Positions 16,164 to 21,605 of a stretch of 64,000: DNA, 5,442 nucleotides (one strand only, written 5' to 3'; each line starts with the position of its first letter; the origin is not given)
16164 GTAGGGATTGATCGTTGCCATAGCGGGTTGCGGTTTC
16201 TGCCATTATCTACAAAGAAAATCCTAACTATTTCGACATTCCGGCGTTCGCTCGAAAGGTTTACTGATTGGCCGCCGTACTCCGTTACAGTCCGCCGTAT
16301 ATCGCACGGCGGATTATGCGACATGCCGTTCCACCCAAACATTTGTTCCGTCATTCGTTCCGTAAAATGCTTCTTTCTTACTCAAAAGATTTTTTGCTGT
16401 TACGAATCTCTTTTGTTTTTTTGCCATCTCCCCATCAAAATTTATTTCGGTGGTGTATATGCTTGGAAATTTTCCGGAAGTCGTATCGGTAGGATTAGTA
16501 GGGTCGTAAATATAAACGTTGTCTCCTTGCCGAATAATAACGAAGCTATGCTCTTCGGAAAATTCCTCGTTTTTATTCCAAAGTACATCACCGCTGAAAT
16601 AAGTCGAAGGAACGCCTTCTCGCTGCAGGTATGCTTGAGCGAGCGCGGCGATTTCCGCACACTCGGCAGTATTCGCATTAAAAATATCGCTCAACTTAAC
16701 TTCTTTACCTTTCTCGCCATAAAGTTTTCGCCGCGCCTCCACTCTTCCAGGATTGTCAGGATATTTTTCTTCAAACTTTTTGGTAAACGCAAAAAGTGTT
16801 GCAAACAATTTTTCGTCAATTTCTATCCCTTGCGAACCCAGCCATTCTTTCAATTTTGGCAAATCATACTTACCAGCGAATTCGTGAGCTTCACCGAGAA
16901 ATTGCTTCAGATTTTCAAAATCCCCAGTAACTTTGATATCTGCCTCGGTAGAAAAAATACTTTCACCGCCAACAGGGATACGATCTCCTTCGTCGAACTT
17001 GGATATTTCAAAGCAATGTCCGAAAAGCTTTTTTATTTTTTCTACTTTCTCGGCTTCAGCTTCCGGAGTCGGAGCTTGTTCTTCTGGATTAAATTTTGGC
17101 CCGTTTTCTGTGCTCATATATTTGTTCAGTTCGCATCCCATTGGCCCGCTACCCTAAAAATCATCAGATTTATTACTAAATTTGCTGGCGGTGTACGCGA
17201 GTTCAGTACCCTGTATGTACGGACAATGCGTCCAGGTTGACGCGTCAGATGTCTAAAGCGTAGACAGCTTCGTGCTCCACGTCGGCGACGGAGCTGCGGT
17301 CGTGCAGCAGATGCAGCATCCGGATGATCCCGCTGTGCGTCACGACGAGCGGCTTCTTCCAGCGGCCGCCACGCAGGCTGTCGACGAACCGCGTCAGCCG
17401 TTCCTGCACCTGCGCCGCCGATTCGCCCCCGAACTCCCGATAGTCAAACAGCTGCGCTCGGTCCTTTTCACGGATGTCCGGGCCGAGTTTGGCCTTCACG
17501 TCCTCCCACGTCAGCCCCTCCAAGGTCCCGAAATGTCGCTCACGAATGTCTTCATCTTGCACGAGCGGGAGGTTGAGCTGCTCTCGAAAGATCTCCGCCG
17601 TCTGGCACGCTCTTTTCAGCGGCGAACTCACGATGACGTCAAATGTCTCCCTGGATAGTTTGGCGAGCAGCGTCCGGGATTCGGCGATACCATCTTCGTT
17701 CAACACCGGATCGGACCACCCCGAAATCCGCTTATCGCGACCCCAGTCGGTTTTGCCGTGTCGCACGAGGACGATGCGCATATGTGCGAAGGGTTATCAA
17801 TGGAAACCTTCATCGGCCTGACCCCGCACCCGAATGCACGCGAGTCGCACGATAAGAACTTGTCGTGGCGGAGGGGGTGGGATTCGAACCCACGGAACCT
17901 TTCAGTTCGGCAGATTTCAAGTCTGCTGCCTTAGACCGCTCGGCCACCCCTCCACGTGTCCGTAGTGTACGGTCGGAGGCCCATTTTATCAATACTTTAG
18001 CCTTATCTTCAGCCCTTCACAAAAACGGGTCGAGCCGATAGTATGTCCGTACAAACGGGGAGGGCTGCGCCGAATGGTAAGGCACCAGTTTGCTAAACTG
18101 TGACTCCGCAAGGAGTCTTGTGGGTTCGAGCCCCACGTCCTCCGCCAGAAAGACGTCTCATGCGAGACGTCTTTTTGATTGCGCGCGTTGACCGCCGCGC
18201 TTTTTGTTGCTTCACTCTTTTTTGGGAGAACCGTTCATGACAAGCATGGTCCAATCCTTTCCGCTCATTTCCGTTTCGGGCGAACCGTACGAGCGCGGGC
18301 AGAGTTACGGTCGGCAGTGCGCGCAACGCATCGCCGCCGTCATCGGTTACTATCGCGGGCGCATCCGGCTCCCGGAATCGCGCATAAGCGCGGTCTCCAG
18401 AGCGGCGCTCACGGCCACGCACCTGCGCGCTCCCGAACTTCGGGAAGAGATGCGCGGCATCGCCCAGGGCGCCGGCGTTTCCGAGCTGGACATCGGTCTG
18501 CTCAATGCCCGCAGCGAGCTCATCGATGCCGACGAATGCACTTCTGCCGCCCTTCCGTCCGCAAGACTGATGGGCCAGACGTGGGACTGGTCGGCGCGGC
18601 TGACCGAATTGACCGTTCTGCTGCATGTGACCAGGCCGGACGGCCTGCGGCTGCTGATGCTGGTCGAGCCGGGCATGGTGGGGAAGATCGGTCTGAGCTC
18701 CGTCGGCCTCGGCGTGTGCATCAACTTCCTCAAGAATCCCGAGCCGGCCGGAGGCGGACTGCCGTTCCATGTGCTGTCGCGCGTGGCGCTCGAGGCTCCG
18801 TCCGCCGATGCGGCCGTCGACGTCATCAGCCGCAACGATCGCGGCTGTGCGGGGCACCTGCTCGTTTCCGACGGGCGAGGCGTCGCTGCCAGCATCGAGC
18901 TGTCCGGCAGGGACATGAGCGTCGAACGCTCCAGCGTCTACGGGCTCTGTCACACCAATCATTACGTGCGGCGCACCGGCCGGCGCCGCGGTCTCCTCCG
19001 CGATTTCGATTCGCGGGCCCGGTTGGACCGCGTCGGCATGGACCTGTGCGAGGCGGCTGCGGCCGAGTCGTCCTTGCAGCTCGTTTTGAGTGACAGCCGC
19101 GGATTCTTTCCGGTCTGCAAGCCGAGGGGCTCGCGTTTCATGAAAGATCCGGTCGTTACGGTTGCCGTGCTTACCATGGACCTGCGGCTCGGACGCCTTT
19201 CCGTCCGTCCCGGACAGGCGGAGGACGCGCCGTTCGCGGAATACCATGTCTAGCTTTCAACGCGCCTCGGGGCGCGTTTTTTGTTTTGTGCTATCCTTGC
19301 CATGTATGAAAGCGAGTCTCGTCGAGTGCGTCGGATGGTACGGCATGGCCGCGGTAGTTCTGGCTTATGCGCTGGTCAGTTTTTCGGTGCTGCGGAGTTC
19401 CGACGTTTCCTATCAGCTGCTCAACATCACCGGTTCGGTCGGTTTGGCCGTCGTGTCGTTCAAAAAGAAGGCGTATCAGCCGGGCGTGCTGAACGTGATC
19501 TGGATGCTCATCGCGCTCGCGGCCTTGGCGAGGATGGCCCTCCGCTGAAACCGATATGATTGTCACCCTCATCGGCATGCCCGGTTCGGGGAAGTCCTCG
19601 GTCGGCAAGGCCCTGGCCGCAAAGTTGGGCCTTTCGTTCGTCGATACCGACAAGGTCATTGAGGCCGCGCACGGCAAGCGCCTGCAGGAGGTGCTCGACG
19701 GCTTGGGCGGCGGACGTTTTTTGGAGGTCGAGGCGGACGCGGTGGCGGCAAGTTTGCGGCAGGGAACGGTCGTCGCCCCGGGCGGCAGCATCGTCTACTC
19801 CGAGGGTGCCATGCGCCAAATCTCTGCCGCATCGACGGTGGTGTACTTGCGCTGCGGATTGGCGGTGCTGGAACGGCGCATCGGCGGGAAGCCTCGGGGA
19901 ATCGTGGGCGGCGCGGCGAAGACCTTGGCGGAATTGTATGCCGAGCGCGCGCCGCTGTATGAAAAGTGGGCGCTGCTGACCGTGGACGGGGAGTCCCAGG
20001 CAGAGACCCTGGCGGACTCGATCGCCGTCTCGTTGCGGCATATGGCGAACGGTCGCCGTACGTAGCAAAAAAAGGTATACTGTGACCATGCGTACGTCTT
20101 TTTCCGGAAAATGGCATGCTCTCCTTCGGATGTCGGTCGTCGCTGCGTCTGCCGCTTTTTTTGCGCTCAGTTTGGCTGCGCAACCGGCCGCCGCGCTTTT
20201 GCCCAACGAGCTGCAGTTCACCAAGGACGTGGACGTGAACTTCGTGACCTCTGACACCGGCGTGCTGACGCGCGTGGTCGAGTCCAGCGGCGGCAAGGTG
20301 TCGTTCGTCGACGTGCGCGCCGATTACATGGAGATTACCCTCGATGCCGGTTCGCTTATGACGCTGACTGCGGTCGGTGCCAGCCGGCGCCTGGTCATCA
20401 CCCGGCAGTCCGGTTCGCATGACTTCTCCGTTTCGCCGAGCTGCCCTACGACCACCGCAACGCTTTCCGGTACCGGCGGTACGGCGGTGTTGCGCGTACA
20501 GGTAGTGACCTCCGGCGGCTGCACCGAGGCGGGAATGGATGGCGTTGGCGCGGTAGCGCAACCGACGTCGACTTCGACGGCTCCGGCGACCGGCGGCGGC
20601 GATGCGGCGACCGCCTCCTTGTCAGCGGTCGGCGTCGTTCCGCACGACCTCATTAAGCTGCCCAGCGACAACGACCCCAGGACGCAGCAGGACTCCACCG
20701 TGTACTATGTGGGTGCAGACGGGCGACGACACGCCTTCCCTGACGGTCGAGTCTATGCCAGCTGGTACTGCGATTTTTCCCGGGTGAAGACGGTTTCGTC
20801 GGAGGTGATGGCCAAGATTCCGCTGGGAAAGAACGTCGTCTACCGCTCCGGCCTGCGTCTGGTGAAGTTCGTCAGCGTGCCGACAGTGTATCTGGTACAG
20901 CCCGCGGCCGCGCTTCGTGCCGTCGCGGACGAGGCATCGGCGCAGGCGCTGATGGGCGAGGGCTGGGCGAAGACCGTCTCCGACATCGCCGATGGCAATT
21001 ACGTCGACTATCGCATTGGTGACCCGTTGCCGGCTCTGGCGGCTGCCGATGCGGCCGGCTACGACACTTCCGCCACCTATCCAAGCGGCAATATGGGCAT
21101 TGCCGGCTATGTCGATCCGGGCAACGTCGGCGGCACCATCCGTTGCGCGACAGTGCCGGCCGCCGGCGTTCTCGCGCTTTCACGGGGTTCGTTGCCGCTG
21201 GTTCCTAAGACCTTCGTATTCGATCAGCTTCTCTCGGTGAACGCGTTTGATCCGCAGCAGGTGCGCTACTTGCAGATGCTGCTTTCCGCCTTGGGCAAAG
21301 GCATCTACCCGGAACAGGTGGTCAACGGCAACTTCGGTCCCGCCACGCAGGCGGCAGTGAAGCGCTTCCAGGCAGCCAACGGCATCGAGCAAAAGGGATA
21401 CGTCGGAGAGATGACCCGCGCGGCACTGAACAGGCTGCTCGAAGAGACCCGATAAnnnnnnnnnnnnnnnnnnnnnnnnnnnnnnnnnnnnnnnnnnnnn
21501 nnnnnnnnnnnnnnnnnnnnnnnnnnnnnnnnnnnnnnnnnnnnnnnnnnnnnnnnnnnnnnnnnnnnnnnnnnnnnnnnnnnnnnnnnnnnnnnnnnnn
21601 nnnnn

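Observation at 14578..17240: Lower-GC islet next to the tRNA-Ser pair encoding a transglutaminase-like protein, a PhnB-like VOC protein and a large hypothetical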

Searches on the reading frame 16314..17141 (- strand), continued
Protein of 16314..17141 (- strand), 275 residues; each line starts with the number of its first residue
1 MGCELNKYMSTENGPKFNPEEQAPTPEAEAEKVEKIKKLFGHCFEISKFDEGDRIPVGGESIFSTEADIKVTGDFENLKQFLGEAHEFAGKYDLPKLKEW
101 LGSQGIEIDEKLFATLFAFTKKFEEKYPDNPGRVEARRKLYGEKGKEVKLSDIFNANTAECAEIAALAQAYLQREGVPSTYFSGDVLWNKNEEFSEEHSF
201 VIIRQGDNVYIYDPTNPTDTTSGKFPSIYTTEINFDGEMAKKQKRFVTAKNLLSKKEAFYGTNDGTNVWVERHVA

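Call 56: search_protein_families(library=pfam, alignment_id=A1, max_evalue=1)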
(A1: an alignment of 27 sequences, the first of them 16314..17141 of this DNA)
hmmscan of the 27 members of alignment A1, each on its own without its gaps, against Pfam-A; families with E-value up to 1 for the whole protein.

A. member 1, window:16314-17141:- (275 aa): 4 families
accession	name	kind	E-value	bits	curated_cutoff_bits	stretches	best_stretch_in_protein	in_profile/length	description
PF00797.23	Acetyltransf_2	-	0.021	15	22.8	1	161-215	49-105/240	N-acetyltransferase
PF06884.16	DUF1264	-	0.04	14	25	1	18-63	90-135/171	Protein of unknown function (DUF1264)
PF09494.16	Slx4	-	0.058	13.8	24.8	1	75-106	26-56/60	Slx4 endonuclease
PF01841.26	Transglut_core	-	0.075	13.8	23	1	145-188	38-81/108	Transglutaminase-like superfamily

B. families by the number of members that match (of 27 scanned): 21 families
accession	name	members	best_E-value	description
PF00797.23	Acetyltransf_2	17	4.2e-05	N-acetyltransferase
PF09494.16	Slx4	10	0.0085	Slx4 endonuclease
PF15645.12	Tox-PLDMTX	6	0.0035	Dermonecrotoxin of the Papain-like fold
PF01841.26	Transglut_core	6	0.019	Transglutaminase-like superfamily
PF06884.16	DUF1264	3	0.011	Protein of unknown function (DUF1264)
PF04473.18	DUF553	2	0.029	Transglutaminase-like domain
PF10281.14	Ish1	2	0.046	Putative nuclear envelope organisation protein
PF07253.16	Gypsy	1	0.0034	Gypsy protein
PF00626.27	Gelsolin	1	0.0035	Gelsolin repeat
PF20355.3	DUF6650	1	0.012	Family of unknown function (DUF6650)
PF13471.12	Transglut_core3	1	0.02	Transglutaminase-like superfamily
PF15994.10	DUF4770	1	0.02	Domain of unknown function (DUF4770)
PF04777.18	Evr1_Alr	1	0.023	Erv1 / Alr family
PF11934.14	DUF3452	1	0.024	Domain of unknown function (DUF3452)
PF11943.13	DUF3460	1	0.026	Protein of unknown function (DUF3460)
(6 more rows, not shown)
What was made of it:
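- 17 of 27 members give sub-threshold NAT hits, 6 give Tox-PLDMTX and 6 give Transglut_core (call 56). The best sequence-level signal is to arylamine N-acetyltransferase (17 of 27 members, best E 4e-5; call 56).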

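Call 57: search_protein_families(library=padloc, proteins=[window:16314-17141:-], max_evalue=1)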
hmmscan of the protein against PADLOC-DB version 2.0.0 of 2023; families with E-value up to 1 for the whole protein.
window:16314-17141:- (275 aa): 0 families

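Call 73: find_related_loci(query=A1, collection=metagenome_contigs, flank=5000)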
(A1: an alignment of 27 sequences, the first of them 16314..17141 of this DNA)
Query A1 (275 aa) in metagenome_contigs; peptide patterns used: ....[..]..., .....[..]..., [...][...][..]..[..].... (x = any residue, [..] = any of these).
554 stretches matched a pattern; 44 encode a relative of the query (tblastn E <= 1e-3); 43 distinct loci.
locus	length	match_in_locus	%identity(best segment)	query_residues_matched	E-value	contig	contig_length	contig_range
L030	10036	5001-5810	93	6-275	1e-169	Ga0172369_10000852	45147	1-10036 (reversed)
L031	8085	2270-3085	85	6-275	3e-158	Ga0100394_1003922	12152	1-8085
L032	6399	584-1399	85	6-275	1e-157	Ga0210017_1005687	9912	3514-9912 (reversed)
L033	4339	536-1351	85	6-275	2e-161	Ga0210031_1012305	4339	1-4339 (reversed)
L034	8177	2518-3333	85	6-275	2e-157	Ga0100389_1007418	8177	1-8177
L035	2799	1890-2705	85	6-275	2e-166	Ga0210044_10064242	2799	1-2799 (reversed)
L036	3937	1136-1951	85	6-275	2e-162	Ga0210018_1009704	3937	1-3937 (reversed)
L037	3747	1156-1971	85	6-275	3e-163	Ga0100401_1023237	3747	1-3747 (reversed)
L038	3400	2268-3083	85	6-275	2e-164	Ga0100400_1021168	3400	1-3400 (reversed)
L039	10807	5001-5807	84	6-275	2e-153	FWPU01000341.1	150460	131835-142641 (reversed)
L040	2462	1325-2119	81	8-275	5e-155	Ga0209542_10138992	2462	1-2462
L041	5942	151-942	81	9-275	2e-146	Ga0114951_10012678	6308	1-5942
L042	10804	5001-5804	76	6-275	5e-140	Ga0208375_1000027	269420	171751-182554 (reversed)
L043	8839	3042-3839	76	12-275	4e-131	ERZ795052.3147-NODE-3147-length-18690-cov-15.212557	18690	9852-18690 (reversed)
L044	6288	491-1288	76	12-275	2e-130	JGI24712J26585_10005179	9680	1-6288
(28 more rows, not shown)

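Call 99: search_protein_families(library=pfam, proteins=[L026:3275-4795:-, L026:5120-5746:+, L026:6821-7909:+, L019:4264-5790:+, L016:8834-9808:+, L011:1830-2813:+, L018:253-2061:+, L002:9790-9996:+, L002:11208-11546:+, L013:6822-7340:+], max_evalue=0.001)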
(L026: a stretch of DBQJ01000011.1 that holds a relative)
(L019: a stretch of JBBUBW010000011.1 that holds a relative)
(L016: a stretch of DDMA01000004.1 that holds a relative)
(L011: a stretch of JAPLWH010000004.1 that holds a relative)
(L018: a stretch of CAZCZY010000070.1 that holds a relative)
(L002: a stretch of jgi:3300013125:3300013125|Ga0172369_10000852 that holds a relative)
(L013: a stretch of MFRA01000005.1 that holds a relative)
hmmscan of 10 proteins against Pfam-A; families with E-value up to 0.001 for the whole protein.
L026:3275-4795:- (506 aa): 3 families
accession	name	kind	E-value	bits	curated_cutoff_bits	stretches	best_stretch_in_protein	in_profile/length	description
PF00239.26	Resolvase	-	9.1e-20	71.7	23.3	1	4-149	2-144/145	Resolvase, N terminal domain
PF07508.19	Recombinase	-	2.5e-14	53.8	21.1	1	171-257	1-100/102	Recombinase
PF13408.12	Zn_ribbon_recom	-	3.9e-10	40.4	25.3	1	272-324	1-57/58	Recombinase zinc beta ribbon domain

L026:5120-5746:+ (208 aa): 0 families

L026:6821-7909:+ (362 aa): 2 families
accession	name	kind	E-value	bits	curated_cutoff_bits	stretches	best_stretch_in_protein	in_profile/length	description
PF00483.29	NTP_transferase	-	1.4e-13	51.4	21.2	1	4-158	3-152/245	Nucleotidyl transferase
PF22640.1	ManC_GMP_beta-helix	-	4.7e-08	33.3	27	1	297-352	1-54/55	MannoseP isomerase/GMP-like beta-helix domain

L019:4264-5790:+ (508 aa): 23 families
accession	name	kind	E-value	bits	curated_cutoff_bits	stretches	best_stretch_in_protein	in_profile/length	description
PF00005.33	ABC_tran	-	3.4e-45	154.5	25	2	48-178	3-137/137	ABC transporter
PF13304.12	AAA_21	-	4.7e-16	60.2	27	0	431-488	234-297/304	AAA domain, putative AbiEii toxin, Type IV TA system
PF02463.25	SMC_N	-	2.2e-09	37.5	40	0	148-211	135-204/220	RecF/RecN/SMC N terminal domain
PF03193.22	RsgA_GTPase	-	3.3e-09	37.3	30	1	56-101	106-151/174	RsgA GTPase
PF13401.12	AAA_22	-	6.9e-08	33.3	27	0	349-460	8-92/130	AAA domain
PF00004.35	AAA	-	2.4e-07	31.7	21.2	0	60-121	2-56/131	ATPase family associated with various cellular activities (AAA)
PF13555.12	AAA_29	-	3.9e-07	30.1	27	0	52-73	18-39/61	P-loop containing region of AAA domain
PF13481.12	AAA_25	-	1.2e-06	28.8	27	1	320-378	6-65/195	AAA domain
PF20720.3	nSTAND3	-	1.4e-06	28.5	27.2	0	335-372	6-43/155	Novel STAND NTPase 3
PF13191.12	AAA_16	-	2.2e-06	28.7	32.6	0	345-408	23-88/167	AAA ATPase domain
PF13476.12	AAA_23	-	1.4e-05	26.3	27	0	324-365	2-38/201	AAA domain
PF05729.18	NACHT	-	1.6e-05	25.3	26.7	0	349-374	3-28/167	NACHT domain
PF02367.23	TsaE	-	2.3e-05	24.8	26.6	0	334-372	9-47/128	Threonylcarbamoyl adenosine biosynthesis protein TsaE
PF25201.1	nSTAND6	-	5.7e-05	23.6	27.7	0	335-374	7-46/148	Novel STAND NTPase 6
PF13479.12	AAA_24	-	0.00014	22.2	27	0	346-366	2-22/195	AAA domain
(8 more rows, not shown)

L016:8834-9808:+ (324 aa): 4 families
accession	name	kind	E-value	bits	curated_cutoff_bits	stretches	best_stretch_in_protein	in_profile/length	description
PF00005.33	ABC_tran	-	6.5e-33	114.7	25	1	20-162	2-136/137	ABC transporter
PF13732.12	DrrA1-3_C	-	1.3e-11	45.5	27.4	1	216-298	1-80/81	ATP-binding protein DrrA1-3-like, C-terminal domain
PF13304.12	AAA_21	-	1.8e-09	38.6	27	1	102-193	220-298/304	AAA domain, putative AbiEii toxin, Type IV TA system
PF13175.12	AAA_15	-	0.00017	21.8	32.1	0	154-193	330-369/374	AAA ATPase domain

L011:1830-2813:+ (327 aa): 2 families
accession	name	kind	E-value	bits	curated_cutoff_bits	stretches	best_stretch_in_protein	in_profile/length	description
PF00005.33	ABC_tran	-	4.2e-28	99.1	25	1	41-184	2-136/137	ABC transporter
PF13304.12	AAA_21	-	4e-15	57.1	27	1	151-216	232-299/304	AAA domain, putative AbiEii toxin, Type IV TA system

L018:253-2061:+ (602 aa): 5 families
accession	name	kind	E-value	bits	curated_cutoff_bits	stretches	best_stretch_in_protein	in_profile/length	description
PF00005.33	ABC_tran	-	3.9e-34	118.6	25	1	354-518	1-137/137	ABC transporter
PF00664.28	ABC_membrane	-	1.5e-31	110.5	28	1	16-293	2-274/274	ABC transporter transmembrane region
PF02463.25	SMC_N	-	7.2e-05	22.7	40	0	394-564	110-212/220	RecF/RecN/SMC N terminal domain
PF13555.12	AAA_29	-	0.00022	21.3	27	1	360-400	18-57/61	P-loop containing region of AAA domain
PF03193.22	RsgA_GTPase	-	0.00089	19.6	30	0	352-387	95-129/174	RsgA GTPase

L002:9790-9996:+ (68 aa): 6 families
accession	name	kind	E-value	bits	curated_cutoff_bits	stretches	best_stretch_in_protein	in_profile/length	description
PF01381.28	HTH_3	-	1.9e-17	63.5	23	1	11-66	1-55/55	Helix-turn-helix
PF12844.13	HTH_19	-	6.9e-11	42.3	30.2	1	8-67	1-59/64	Helix-turn-helix domain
PF13443.12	HTH_26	-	3.7e-09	37.1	22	1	10-67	1-58/63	Cro/C1-type HTH DNA-binding domain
PF13560.12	HTH_31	-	1.2e-07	32.3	27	1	8-65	3-60/64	Helix-turn-helix domain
PF13744.12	HTH_37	-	0.00021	21.4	27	1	5-64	17-76/80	Helix-turn-helix domain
PF13413.12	HTH_25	-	0.00071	19.8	24.6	0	12-44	3-35/62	Helix-turn-helix domain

L002:11208-11546:+ (112 aa): 0 families

L013:6822-7340:+ (173 aa): 2 families
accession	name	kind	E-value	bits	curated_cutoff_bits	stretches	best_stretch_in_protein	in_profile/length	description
PF13671.12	AAA_33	-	8.6e-13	49.2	27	1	6-120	2-122/143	AAA domain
PF13238.12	AAA_18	-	1.4e-05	26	29.4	1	7-126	2-121/128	AAA domain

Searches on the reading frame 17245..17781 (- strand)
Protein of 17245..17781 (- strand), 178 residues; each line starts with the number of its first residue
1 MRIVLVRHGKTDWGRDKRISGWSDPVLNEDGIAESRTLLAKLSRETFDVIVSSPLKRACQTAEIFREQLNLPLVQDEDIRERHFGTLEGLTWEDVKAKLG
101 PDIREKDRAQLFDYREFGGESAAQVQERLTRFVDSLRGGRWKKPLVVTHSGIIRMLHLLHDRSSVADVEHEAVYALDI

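Call 6: search_protein_families(library=pfam, proteins=[window:17245-17781:-], max_evalue=1)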
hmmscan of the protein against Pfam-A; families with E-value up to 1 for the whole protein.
window:17245-17781:- (178 aa): 1 family
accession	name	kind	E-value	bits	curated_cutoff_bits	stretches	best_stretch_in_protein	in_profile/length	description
PF00300.27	His_Phos_1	-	3.4e-45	154.6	21.7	1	3-157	1-155/194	Histidine phosphatase superfamily (branch 1)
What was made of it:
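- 17245..17781 (-): Histidine phosphatase (His_Phos_1) gene of native composition, lying between the tRNA-Ser and the foreign gene. Pfam E 3.4e-45 (call 6).
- Checked: A His_Phos_1 gene lies at 17245-17781 (Pfam E 3e-45, call 6).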

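Call 7: search_protein_families(library=ncbifam, proteins=[window:17245-17781:-], max_evalue=1)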
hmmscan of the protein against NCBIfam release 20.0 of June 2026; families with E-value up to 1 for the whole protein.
window:17245-17781:- (178 aa): 19 families
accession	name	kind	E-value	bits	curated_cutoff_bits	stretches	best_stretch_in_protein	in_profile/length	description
TIGR03162.1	ribazole_cobC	equivalog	7.2e-35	120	162.9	1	3-163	1-158/176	alpha-ribazole phosphatase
NF005567.0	PRK07238.1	equivalog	2.6e-27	96.1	326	1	2-156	179-333/378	bifunctional RNase H/acid phosphatase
NF045917.1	PhserinePhPspA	equivalog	1.1e-24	87.3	350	1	2-156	3-157/211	phosphoserine phosphatase PspA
NF002339.0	PRK01295.1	equivalog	3.1e-19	69.3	316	1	3-166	5-175/206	2,3-bisphosphoglycerate-dependent phosphoglycerate mutase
NF038349.1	dPGM_arch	equivalog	5.4e-18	65.6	225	1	3-156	1-144/194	2,3-diphosphoglycerate-dependent phosphoglycerate mutase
TIGR01258.1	pgm_1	subfamily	7e-18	64.9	81.7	1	1-102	1-107/245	2,3-bisphosphoglycerate-dependent phosphoglycerate mutase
NF010713.0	PRK14115.1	equivalog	7.2e-17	61.5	305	1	2-102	3-108/248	2,3-diphosphoglycerate-dependent phosphoglycerate mutase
NF011580.0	PRK15004.1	equivalog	7.5e-17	62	250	1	1-156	1-156/203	adenosylcobalamin/alpha-ribazole phosphatase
NF002901.0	PRK03482.1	equivalog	2.5e-16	59.9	261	1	2-150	3-151/215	2,3-diphosphoglycerate-dependent phosphoglycerate mutase GpmB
TIGR03848.1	MSMEG_4193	subfamily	1.3e-15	57.4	203.85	1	3-154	2-157/204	MSMEG_4193 family putative phosphomutase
NF009994.0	PRK13463.1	equivalog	6.1e-15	55.5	277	1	3-156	5-158/203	phosphoserine phosphatase 1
NF010716.0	PRK14118.1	equivalog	9.5e-14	51.2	409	1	1-100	1-105/227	2,3-diphosphoglycerate-dependent phosphoglycerate mutase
NF010718.0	PRK14120.1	equivalog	1.8e-13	50.4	366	1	2-102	6-111/249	phosphoglyceromutase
NF002217.0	PRK01112.1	equivalog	4.8e-13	49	320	2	2-64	3-65/228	2,3-bisphosphoglycerate-dependent phosphoglycerate mutase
NF010717.0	PRK14119.1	equivalog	1.6e-12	47.5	378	1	2-103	3-109/228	2,3-diphosphoglycerate-dependent phosphoglycerate mutase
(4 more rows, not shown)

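Call 36: find_homologous_proteins(query=window:17245-17781:-, max_evalue=1e-20)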
Query window:17245-17781:- (178 aa): 1 proteins with E <= 1e-20 among 89 candidates.
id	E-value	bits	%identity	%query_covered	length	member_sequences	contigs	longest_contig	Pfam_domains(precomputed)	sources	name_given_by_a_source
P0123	4.4e-113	393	100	100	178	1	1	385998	PF00300.28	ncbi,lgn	-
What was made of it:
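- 17245..17781 (-): No close homologue in 5.8 billion proteins at E<=1e-20 (call 36).
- No donor and no close relative of the host genome is available (call 36).
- Tried and rejected: I set that threshold too strictly, and it used the last protein search (call 36).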

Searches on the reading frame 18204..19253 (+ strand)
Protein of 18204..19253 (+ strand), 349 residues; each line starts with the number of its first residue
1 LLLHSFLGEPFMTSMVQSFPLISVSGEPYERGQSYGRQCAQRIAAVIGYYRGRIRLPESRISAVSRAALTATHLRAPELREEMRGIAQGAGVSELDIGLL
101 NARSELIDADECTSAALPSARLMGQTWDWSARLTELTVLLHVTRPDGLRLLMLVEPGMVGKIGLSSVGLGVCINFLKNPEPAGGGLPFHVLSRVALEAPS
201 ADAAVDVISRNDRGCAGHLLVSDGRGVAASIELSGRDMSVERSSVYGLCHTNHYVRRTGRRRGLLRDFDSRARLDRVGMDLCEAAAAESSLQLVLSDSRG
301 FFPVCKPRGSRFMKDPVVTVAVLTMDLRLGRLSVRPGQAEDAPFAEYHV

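Call 35: search_protein_families(library=pfam, proteins=[window:18204-19253:+], max_evalue=0.001)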
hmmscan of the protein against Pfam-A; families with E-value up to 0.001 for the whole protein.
window:18204-19253:+ (349 aa): 1 family
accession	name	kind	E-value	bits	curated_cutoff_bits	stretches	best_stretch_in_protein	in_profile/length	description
PF03417.21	AAT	-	5.1e-15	56.2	23.2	1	120-304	6-191/225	Acyl-coenzyme A:6-aminopenicillanic acid acyl-transferase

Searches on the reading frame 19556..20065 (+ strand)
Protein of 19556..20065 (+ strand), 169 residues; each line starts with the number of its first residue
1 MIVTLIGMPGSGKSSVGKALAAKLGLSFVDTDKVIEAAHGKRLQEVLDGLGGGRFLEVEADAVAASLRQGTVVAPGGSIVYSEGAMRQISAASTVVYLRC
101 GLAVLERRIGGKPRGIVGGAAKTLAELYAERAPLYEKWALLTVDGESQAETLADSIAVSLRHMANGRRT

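Call 92: search_protein_families(library=pfam, proteins=[window:19556-20065:+], max_evalue=0.01)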
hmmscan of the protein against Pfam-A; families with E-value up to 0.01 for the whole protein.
window:19556-20065:+ (169 aa): 8 families
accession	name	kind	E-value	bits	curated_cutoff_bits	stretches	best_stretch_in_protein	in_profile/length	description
PF01202.28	SKI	-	1.2e-28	100.7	22.1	1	9-157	1-155/159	Shikimate kinase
PF13189.12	Cytidylate_kin2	-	3.6e-07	31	28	1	2-107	1-108/176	Cytidylate kinase-like family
PF13671.12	AAA_33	-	1.4e-06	29.1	27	1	3-42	2-41/143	AAA domain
PF13238.12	AAA_18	-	6.4e-06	27.1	29.4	1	3-109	1-108/128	AAA domain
PF13207.12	AAA_17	-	0.00018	22.2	27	1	6-48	1-44/136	AAA domain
PF02224.24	Cytidylate_kin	-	0.00019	21.7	26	1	5-59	3-57/211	Cytidylate kinase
PF00004.35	AAA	-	0.00069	20.5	21.2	1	4-32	2-30/131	ATPase family associated with various cellular activities (AAA)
PF01121.26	CoaE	-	0.0083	16.3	27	0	1-37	1-36/180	Dephospho-CoA kinase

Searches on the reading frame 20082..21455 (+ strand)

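Call 35: search_protein_families(library=pfam, proteins=[window:20082-21455:+], max_evalue=0.001)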
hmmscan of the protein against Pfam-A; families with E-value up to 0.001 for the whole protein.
window:20082-21455:+ (457 aa): 1 family
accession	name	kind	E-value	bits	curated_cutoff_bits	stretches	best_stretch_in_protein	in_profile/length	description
PF01471.23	PG_binding_1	-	1.5e-12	47.9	23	1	392-449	3-57/57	Putative peptidoglycan binding domain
